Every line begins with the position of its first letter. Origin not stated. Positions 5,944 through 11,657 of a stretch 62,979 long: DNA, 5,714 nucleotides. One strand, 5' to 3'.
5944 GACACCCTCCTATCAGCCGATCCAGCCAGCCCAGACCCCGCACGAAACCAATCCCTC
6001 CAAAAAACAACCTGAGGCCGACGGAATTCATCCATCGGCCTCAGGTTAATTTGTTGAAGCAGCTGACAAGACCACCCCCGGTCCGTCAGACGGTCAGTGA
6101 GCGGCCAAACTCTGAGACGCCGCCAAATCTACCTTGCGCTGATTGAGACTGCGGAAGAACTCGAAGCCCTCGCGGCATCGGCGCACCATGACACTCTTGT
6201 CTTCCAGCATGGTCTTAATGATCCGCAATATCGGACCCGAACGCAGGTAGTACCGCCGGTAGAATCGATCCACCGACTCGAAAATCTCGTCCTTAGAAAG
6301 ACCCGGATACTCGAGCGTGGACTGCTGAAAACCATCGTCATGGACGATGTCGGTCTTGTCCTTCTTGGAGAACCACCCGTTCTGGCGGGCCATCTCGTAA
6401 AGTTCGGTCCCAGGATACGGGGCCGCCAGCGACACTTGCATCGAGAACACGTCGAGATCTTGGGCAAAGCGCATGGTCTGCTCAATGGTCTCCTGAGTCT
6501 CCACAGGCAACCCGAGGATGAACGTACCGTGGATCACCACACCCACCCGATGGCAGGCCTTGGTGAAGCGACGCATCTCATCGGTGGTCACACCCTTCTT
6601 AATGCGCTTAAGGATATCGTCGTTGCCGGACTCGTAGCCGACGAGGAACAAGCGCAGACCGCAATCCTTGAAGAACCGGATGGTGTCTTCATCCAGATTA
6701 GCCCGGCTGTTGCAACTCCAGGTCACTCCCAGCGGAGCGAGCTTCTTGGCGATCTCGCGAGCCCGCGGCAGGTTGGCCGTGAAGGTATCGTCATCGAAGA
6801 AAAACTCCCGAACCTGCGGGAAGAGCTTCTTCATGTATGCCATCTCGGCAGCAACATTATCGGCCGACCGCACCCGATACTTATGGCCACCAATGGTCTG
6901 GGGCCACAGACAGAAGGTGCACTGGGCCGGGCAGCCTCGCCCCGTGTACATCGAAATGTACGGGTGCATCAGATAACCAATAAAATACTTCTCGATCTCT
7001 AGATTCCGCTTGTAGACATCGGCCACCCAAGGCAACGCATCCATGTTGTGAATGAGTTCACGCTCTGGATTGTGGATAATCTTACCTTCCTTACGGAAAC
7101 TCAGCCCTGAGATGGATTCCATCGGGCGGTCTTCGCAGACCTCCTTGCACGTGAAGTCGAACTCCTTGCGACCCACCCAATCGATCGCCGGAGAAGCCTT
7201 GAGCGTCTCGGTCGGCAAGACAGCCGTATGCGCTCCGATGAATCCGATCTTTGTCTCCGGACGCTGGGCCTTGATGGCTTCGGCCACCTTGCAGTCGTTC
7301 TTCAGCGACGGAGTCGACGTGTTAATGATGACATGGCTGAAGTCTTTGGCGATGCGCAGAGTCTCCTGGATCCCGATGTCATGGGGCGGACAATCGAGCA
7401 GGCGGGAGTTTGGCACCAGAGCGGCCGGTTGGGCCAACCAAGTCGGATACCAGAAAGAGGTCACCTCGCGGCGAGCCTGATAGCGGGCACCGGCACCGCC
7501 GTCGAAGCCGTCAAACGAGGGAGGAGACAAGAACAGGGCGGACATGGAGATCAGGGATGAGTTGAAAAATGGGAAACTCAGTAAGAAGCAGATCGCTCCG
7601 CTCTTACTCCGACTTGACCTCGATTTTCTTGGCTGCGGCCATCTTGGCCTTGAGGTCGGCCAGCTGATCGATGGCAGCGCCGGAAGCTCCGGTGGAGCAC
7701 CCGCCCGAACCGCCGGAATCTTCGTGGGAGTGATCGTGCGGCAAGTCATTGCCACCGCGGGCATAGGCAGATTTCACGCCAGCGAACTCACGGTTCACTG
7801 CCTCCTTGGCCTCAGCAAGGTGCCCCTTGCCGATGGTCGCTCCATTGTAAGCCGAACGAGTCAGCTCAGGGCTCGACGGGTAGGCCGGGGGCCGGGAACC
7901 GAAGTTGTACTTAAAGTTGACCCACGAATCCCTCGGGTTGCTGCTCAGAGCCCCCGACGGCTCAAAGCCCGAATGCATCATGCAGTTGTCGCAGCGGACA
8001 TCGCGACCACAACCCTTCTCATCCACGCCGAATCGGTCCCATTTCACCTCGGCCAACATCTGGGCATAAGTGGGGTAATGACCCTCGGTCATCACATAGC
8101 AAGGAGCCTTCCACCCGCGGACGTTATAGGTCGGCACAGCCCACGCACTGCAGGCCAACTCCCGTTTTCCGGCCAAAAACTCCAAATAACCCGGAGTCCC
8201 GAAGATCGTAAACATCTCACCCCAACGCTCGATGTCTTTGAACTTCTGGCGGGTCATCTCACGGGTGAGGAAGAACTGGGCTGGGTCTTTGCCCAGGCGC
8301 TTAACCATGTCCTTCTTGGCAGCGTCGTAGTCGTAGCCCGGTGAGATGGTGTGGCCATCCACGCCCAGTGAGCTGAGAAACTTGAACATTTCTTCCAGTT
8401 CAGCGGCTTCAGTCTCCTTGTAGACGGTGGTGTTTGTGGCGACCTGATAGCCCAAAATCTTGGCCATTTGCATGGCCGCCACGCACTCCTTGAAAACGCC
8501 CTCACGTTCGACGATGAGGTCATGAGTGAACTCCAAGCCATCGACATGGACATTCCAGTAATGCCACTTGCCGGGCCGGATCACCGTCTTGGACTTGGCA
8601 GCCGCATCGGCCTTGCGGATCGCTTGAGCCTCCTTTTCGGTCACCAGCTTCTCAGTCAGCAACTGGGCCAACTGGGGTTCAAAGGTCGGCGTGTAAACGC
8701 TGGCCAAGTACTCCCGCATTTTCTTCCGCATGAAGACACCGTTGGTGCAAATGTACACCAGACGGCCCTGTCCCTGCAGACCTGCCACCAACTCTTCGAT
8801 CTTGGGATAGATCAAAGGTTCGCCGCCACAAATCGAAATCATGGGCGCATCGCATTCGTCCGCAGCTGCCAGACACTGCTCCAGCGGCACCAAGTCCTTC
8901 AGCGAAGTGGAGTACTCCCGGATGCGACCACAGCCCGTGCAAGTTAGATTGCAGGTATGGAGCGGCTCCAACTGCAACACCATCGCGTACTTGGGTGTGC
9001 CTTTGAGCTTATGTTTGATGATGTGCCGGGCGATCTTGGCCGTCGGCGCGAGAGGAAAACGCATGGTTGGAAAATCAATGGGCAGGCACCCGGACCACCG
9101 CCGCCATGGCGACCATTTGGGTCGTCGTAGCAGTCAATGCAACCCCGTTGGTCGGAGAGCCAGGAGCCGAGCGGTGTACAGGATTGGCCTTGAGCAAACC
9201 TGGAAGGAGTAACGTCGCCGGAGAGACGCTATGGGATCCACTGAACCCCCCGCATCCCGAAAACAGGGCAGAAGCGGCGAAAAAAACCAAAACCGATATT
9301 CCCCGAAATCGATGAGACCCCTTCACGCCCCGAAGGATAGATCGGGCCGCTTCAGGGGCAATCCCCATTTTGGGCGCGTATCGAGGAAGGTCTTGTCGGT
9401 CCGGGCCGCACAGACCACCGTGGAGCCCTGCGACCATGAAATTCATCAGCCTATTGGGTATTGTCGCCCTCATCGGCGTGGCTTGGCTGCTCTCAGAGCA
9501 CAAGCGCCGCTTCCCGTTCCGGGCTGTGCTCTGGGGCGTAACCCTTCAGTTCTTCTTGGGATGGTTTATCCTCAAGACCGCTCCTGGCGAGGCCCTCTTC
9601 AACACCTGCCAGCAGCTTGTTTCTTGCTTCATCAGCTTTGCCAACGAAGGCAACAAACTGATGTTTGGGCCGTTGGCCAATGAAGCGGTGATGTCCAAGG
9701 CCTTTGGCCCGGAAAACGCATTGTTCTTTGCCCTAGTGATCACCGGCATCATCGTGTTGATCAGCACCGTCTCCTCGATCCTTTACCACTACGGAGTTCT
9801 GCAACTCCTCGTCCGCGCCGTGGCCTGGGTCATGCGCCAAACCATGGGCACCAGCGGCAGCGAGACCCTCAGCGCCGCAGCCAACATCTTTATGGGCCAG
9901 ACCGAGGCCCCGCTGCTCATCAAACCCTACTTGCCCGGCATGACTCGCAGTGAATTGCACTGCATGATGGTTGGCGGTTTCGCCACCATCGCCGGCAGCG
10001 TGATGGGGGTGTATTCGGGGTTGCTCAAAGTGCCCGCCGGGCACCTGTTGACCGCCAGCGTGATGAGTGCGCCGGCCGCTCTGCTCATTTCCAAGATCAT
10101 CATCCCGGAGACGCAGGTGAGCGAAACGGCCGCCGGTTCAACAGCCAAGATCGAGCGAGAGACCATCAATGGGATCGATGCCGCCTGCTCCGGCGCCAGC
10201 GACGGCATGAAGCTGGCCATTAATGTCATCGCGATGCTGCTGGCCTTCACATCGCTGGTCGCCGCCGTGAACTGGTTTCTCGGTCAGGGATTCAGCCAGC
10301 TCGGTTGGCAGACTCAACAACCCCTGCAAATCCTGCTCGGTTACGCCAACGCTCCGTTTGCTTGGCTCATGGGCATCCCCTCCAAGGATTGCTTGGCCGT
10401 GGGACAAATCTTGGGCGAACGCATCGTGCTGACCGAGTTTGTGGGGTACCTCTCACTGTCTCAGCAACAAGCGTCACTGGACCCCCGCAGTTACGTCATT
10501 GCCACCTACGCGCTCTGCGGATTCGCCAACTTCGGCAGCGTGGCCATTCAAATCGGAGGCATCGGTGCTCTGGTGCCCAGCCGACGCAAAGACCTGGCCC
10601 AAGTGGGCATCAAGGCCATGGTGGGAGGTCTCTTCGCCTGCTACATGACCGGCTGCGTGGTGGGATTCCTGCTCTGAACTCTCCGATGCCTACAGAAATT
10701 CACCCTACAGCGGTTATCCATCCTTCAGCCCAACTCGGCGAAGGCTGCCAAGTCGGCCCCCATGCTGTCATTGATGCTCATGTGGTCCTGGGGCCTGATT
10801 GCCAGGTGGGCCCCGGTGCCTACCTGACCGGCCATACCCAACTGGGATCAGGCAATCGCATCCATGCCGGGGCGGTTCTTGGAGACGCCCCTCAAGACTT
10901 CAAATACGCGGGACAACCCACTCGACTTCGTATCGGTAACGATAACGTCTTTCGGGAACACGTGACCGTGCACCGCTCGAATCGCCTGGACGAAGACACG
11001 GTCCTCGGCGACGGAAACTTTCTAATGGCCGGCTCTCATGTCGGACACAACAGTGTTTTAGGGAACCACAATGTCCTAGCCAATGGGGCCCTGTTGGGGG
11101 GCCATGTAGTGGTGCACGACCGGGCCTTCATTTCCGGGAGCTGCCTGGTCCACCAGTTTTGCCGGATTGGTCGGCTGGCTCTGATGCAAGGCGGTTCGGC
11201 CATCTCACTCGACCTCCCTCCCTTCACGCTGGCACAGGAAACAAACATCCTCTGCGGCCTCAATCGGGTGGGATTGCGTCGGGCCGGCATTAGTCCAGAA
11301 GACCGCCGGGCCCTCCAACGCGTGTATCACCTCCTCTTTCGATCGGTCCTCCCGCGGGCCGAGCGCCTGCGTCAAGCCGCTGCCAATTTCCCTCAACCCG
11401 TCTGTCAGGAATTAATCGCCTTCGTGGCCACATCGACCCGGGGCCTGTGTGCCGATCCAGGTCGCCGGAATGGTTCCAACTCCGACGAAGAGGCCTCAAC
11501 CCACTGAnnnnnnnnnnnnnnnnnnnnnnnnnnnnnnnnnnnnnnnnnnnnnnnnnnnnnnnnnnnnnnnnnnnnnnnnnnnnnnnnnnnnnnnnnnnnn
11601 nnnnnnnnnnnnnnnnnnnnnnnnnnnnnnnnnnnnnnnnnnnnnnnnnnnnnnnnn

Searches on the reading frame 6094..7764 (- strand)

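Call 69: search_protein_families(library=pfam, proteins=[window:6094-7764:-], max_evalue=0.0001)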
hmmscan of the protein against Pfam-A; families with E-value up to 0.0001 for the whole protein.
window:6094-7764:- (556 aa): 2 families
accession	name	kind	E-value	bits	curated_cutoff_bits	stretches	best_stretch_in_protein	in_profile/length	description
PF04055.27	Radical_SAM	-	3.4e-22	79.8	29.5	1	273-434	2-166/166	Radical SAM superfamily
PF02310.24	B12-binding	-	1.4e-05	25.3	32.1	0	100-205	7-116/121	B12 binding domain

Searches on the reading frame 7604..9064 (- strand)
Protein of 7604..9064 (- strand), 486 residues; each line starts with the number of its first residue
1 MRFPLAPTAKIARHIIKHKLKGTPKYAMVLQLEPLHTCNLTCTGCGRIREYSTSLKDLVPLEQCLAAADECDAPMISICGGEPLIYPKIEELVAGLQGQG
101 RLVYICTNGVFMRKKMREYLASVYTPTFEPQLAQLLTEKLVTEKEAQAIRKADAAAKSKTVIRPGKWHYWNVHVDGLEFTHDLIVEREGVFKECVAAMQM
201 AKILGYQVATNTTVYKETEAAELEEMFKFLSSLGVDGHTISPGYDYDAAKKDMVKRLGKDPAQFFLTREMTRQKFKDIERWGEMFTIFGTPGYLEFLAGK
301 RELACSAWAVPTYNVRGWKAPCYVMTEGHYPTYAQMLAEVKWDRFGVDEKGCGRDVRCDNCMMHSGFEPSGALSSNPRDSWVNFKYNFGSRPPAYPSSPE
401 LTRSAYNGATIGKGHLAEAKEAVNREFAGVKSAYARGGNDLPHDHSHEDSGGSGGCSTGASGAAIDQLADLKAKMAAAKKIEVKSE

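Call 69: search_protein_families(library=pfam, proteins=[window:7604-9064:-], max_evalue=0.0001)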
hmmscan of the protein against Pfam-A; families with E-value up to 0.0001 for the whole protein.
window:7604-9064:- (486 aa): 2 families
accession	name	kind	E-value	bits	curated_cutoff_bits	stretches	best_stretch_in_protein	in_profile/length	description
PF11946.13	DUF3463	-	1.3e-35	122.6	31.3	1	239-374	2-123/134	Domain of unknown function (DUF3463)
PF04055.27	Radical_SAM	-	3.2e-12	47.4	29.5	1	34-119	3-97/166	Radical SAM superfamily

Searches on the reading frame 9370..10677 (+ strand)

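Call 69: search_protein_families(library=pfam, proteins=[window:9370-10677:+], max_evalue=0.0001)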
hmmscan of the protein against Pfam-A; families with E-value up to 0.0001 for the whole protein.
window:9370-10677:+ (435 aa): 3 families
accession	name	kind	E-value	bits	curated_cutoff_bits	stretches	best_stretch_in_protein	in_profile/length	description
PF07662.18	Nucleos_tra2_C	-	7.9e-73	245.1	32.3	1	225-432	1-213/213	Na+ dependent nucleoside transporter C-terminus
PF01773.25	Nucleos_tra2_N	-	1.1e-21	77.5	27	1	29-102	1-74/74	Na+ dependent nucleoside transporter N-terminus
PF07670.19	Gate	-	5.2e-19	69.1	29.6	1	122-219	2-101/104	Nucleoside recognition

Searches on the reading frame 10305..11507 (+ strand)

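Call 69: search_protein_families(library=pfam, proteins=[window:10305-11507:+], max_evalue=0.0001)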
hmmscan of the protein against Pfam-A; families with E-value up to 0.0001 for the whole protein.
window:10305-11507:+ (400 aa): 3 families
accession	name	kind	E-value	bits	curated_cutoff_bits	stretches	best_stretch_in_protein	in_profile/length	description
PF00132.30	Hexapep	-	2.2e-27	94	27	3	231-266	1-36/36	Bacterial transferase hexapeptide (six repeats)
PF13720.11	Acetyltransf_11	-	1.2e-19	70.9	24.5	1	303-382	1-82/82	Udp N-acetylglucosamine O-acyltransferase; Domain 2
PF25084.1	LbH_EIF2B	-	4.1e-08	33.6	54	0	218-301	8-94/105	EIF2B subunit epsilon LbH domain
